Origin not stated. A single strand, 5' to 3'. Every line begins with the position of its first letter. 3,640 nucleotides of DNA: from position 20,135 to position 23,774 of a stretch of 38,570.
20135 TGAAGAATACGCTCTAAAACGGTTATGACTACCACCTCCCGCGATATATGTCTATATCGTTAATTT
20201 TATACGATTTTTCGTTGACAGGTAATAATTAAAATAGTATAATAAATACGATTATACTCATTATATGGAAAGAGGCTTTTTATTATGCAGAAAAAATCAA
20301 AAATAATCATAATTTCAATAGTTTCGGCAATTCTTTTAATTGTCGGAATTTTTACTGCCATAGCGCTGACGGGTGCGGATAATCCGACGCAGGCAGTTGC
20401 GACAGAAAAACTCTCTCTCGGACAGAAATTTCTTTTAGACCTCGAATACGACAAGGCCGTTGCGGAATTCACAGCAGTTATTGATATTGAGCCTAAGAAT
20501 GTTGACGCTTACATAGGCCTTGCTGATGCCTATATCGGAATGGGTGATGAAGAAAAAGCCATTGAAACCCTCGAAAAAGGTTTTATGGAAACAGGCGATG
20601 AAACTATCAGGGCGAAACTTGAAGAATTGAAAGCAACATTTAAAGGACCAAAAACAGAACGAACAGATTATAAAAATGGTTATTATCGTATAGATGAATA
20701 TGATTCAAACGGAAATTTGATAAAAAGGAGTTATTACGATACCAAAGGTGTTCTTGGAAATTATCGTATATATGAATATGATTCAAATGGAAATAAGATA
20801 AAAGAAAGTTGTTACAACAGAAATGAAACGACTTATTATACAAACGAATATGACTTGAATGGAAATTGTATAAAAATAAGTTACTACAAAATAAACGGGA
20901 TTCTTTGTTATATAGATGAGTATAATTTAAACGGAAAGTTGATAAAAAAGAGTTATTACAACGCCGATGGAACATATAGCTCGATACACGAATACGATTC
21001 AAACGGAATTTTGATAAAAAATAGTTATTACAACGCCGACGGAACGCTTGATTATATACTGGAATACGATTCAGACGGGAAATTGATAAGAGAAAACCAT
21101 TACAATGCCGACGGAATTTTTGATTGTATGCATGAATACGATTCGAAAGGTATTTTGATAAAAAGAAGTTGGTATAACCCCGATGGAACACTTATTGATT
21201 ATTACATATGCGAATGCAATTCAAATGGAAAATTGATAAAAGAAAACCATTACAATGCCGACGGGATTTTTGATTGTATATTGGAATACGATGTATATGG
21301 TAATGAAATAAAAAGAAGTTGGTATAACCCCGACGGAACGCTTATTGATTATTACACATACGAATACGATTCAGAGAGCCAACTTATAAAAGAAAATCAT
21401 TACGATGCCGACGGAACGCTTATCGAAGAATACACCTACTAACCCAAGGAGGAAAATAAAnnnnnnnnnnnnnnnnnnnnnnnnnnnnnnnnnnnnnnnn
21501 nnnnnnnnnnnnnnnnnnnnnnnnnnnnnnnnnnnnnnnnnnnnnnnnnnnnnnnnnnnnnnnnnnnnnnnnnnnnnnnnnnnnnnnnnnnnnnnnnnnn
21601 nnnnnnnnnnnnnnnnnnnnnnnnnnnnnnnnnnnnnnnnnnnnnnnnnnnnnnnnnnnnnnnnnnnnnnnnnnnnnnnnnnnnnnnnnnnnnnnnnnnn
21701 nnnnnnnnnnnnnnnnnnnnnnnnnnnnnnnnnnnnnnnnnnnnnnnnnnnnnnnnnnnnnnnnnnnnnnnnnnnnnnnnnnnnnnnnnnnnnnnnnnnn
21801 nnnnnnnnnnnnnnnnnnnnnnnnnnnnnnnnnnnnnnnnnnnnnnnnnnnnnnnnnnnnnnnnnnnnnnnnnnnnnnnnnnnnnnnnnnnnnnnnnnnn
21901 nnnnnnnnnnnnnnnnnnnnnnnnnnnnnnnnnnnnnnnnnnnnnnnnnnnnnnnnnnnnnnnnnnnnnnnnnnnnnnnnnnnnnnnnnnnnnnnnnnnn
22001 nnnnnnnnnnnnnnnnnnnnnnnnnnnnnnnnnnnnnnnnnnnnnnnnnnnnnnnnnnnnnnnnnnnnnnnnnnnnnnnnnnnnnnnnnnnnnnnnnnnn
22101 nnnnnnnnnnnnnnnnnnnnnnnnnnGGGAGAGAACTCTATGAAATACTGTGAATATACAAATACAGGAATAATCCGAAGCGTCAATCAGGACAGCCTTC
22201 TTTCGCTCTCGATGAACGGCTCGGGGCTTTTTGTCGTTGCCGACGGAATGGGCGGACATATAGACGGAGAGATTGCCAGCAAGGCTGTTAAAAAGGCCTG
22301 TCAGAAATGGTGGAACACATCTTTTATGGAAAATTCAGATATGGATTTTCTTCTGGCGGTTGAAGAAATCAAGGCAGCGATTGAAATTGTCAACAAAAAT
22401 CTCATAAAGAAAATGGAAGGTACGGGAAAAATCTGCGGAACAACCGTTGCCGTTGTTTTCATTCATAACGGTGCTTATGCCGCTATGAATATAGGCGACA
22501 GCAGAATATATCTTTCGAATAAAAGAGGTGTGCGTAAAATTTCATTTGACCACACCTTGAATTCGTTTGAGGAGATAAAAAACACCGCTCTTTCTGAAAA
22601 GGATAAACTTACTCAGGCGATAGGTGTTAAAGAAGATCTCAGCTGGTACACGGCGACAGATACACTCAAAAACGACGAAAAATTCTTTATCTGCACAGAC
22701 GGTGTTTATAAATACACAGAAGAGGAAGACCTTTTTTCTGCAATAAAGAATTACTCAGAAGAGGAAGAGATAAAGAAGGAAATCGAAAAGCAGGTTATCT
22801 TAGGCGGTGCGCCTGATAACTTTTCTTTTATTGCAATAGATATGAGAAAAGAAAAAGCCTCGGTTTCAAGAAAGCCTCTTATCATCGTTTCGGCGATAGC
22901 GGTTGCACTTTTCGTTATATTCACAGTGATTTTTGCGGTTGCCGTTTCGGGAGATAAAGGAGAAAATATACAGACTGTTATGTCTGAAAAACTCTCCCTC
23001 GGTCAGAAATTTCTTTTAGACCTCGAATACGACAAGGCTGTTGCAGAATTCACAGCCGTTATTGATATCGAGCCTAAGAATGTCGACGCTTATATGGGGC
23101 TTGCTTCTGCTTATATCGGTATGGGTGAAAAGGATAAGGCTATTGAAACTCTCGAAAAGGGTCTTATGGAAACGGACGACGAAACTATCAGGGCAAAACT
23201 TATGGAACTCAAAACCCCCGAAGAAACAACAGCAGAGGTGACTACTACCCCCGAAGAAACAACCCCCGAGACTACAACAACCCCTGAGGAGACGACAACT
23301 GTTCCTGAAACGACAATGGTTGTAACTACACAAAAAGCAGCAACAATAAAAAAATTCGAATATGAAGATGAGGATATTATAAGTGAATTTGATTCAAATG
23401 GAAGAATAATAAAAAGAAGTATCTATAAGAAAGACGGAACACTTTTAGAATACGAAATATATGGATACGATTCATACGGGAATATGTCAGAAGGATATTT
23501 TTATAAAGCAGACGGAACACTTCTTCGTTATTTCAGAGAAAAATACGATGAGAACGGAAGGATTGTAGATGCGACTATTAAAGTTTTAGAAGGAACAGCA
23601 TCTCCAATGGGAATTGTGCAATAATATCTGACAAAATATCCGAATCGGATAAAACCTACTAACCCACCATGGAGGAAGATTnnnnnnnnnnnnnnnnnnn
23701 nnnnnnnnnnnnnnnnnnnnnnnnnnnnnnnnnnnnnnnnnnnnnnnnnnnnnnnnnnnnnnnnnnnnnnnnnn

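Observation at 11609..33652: T7SSb-like secretion island with EssC, YukD and five WXG-type genes but no EsaA/EssA/EssB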

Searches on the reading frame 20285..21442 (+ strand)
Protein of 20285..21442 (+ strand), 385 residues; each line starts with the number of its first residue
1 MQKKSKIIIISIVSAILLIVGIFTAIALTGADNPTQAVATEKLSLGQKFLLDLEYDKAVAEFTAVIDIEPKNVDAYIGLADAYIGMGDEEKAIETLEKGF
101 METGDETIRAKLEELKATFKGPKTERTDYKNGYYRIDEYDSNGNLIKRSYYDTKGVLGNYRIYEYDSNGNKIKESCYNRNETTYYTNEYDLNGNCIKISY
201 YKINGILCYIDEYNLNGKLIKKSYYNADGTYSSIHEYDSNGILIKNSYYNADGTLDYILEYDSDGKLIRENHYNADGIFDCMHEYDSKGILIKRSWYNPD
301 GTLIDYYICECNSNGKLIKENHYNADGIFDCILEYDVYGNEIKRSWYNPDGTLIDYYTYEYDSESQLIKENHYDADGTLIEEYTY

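Call 6: search_protein_families(library=pfam, max_evalue=0.01, proteins=[window:20285-21442:+])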
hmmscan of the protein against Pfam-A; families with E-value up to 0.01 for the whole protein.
window:20285-21442:+ (385 aa): 12 families
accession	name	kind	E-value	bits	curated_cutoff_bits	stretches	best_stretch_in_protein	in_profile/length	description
PF11178.13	DUF2963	-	1.1e-40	137.2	22.6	7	225-271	1-51/52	Protein of unknown function (DUF2963)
PF14559.12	TPR_19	-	3e-10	40.7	25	1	55-106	7-58/68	Tetratricopeptide repeat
PF22145.1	GtfA_EBD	-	7.7e-07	29.4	27.9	1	212-264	36-89/97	GtfA extended beta-sheet domain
PF13181.12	TPR_8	-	1.5e-06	28.4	25.7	1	74-98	2-26/34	Tetratricopeptide repeat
PF13414.12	TPR_11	-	3.7e-05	23.8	26.8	1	54-87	9-42/42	TPR repeat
PF07661.19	MORN_2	-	6.3e-05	23.2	29.6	0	260-274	7-21/22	MORN repeat variant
PF07719.23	TPR_2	-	7.3e-05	23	27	0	74-98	2-26/34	Tetratricopeptide repeat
PF13431.12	TPR_17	-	0.00012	22.6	24.4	1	62-94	2-34/34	Tetratricopeptide repeat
PF05593.20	RHS_repeat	-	0.00017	22.3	22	0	139-171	1-28/38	RHS Repeat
PF00515.34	TPR_1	-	0.00026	21.1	27.8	0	74-98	2-26/34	Tetratricopeptide repeat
PF13174.12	TPR_6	-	0.0035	18.3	26.3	0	74-98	1-25/33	Tetratricopeptide repeat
PF14561.12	TPR_20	-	0.0042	17.8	25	1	58-96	7-45/90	Tetratricopeptide repeat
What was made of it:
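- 20285..21442 (+): TM-TPR-DUF2963 surface protein of 385 aa. DUF2963 E 1.1e-40 over 7 stretches, plus TPR_19 (call 6).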

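Call 8: search_protein_families(library=ncbifam, max_evalue=0.1, proteins=[window:20285-21442:+])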
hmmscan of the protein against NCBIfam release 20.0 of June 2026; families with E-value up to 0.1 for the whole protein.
window:20285-21442:+ (385 aa): 10 families
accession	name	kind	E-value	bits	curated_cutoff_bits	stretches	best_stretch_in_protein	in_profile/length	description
TIGR02917.1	PEP_TPR_lipo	equivalog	1.7e-05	22.9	312.2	1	44-99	368-423/899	XrtA/PEP-CTERM system TPR-repeat protein PrsT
NF047881.1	glyco_SdgB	exception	3.2e-05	22.8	800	1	237-312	103-180/496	serine-aspartate repeat adhesin O-glycosyltransferase SdgB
TIGR03504.1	FimV_Cterm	subfamily_domain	8.2e-05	22.6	30.65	1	79-110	5-35/44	FimV/HubP family polar landmark protein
NF040959.1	MamA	equivalog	0.00019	21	200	1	54-98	120-164/204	magnetosome protein MamA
TIGR02552.1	LcrH_SycD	equivalog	0.00028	20.6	104.8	1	43-107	56-120/136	SycD/LcrH family type III secretion system chaperone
NF008520.0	PRK11447.1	equivalog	0.0012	16.7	858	1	53-99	617-663/1157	cellulose synthase complex outer membrane protein BcsC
NF008757.0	PRK11788.1-5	equivalog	0.0023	17.1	363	1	38-94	34-90/388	lipopolysaccharide assembly protein LapB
TIGR02521.1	type_IV_pilW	equivalog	0.0097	15.5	154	1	35-98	27-90/234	type IV pilus biogenesis/stability protein PilW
NF005227.0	PRK06724.1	equivalog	0.017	15.6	146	1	120-151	93-123/128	hypothetical protein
NF008755.0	PRK11788.1-3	equivalog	0.044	13.1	430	1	46-95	43-92/388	lipopolysaccharide assembly protein LapB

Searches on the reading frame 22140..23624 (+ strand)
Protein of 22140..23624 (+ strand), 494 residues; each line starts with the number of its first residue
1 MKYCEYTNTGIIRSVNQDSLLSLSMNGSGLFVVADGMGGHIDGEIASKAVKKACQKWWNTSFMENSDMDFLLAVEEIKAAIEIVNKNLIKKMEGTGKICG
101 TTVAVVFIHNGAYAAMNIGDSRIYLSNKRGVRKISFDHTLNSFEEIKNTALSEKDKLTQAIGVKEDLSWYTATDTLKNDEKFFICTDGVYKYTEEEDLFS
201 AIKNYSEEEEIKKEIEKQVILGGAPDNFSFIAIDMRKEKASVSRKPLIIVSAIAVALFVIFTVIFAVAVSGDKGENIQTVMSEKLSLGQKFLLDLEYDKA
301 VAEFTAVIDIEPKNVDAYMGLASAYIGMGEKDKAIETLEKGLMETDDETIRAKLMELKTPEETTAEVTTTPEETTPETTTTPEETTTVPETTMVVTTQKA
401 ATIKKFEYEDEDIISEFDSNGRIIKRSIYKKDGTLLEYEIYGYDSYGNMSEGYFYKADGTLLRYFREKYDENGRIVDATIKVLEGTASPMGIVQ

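Call 6: search_protein_families(library=pfam, max_evalue=0.01, proteins=[window:22140-23624:+])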
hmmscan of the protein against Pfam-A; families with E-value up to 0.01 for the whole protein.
window:22140-23624:+ (494 aa): 14 families
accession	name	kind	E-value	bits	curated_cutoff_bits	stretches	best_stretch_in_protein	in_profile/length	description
PF13672.11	PP2C_2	-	4.6e-14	52.9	24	1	14-213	10-202/209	Protein phosphatase 2C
PF14559.12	TPR_19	-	1.1e-10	42.1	25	1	297-351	7-60/68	Tetratricopeptide repeat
PF00481.26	PP2C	-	1e-08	35.6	20.3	1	29-146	35-148/255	Protein phosphatase 2C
PF13181.12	TPR_8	-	6.8e-06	26.3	25.7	1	316-342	2-28/34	Tetratricopeptide repeat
PF00515.34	TPR_1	-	3.1e-05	24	27.8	1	316-342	2-28/34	Tetratricopeptide repeat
PF07719.23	TPR_2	-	3.5e-05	24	27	0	316-343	2-29/34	Tetratricopeptide repeat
PF13414.12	TPR_11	-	0.00028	20.9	26.8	1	296-329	9-42/42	TPR repeat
PF07228.17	SpoIIE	-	0.00047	20.6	25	1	30-197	6-141/192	Stage II sporulation protein E (SpoIIE)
PF11178.13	DUF2963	-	0.00085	19.1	22.6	1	412-444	9-41/52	Protein of unknown function (DUF2963)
PF13174.12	TPR_6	-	0.0012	19.8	26.3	0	316-340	1-25/33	Tetratricopeptide repeat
PF12930.12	DUF3836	-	0.0013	19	25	0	395-456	15-79/127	Family of unknown function (DUF3836)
PF13431.12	TPR_17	-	0.0016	19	24.4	1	304-336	2-34/34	Tetratricopeptide repeat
PF13432.12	TPR_16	-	0.0042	18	32.7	1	296-340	12-56/65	Tetratricopeptide repeat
PF14561.12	TPR_20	-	0.0055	17.4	25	0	300-356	7-66/90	Tetratricopeptide repeat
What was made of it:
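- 22140..23624 (+): PP2C phosphatase-TM-TPR-DUF2963 protein of 494 aa (TsxF-like, but membrane-anchored with a surface module). PP2C_2 E 4.6e-14 (call 6).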

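Call 8: search_protein_families(library=ncbifam, max_evalue=0.1, proteins=[window:22140-23624:+])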
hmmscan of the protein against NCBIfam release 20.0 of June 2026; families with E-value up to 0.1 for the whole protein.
window:22140-23624:+ (494 aa): 17 families
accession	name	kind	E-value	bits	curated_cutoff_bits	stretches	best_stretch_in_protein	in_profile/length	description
NF033484.1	Stp1_PP2C_phos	equivalog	1.2e-39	136.3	230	1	7-233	2-231/232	Stp1/IreP family PP2C-type Ser/Thr phosphatase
NF011149.0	PRK14559.1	equivalog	4.5e-19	68.6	374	1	24-189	407-580/642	serine/threonine phosphatase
TIGR02917.1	PEP_TPR_lipo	equivalog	2.3e-06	25.8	312.2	1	286-355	368-436/899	XrtA/PEP-CTERM system TPR-repeat protein PrsT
NF008757.0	PRK11788.1-5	equivalog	4.1e-06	26.2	363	1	270-344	24-97/388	lipopolysaccharide assembly protein LapB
NF040959.1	MamA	equivalog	1.6e-05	24.5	200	1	295-342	119-166/204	magnetosome protein MamA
TIGR02521.1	type_IV_pilW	equivalog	0.00023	20.8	154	1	273-347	23-97/234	type IV pilus biogenesis/stability protein PilW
NF008754.0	PRK11788.1-2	equivalog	0.00023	20.4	670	1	279-336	33-90/386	lipopolysaccharide assembly protein LapB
TIGR03504.1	FimV_Cterm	subfamily_domain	0.00037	20.5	30.65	1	321-349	5-32/44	FimV/HubP family polar landmark protein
NF008755.0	PRK11788.1-3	equivalog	0.00066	19.1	430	1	288-347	43-101/388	lipopolysaccharide assembly protein LapB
NF008756.0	PRK11788.1-4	equivalog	0.0011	18.1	474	1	275-355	29-108/389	lipopolysaccharide assembly protein LapB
TIGR02552.1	LcrH_SycD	equivalog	0.0013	18.5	104.8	1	286-346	57-117/136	SycD/LcrH family type III secretion system chaperone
NF053779.1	BT3442_fam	equivalog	0.0015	17.3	940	1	282-337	103-159/563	BT3442 family protein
NF008520.0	PRK11447.1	equivalog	0.0017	16.2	858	1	296-349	618-670/1157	cellulose synthase complex outer membrane protein BcsC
NF008753.0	PRK11788.1-1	equivalog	0.0025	17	395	1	281-355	35-108/389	lipopolysaccharide assembly protein LapB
NF047558.1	TPR_END_plus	domain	0.006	16.5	32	1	317-342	1-26/56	TPR end-of-group domain-containing protein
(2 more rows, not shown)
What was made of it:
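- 22140..23624 (+): NCBIfam Stp1/IreP E 1.2e-39 (call 8).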
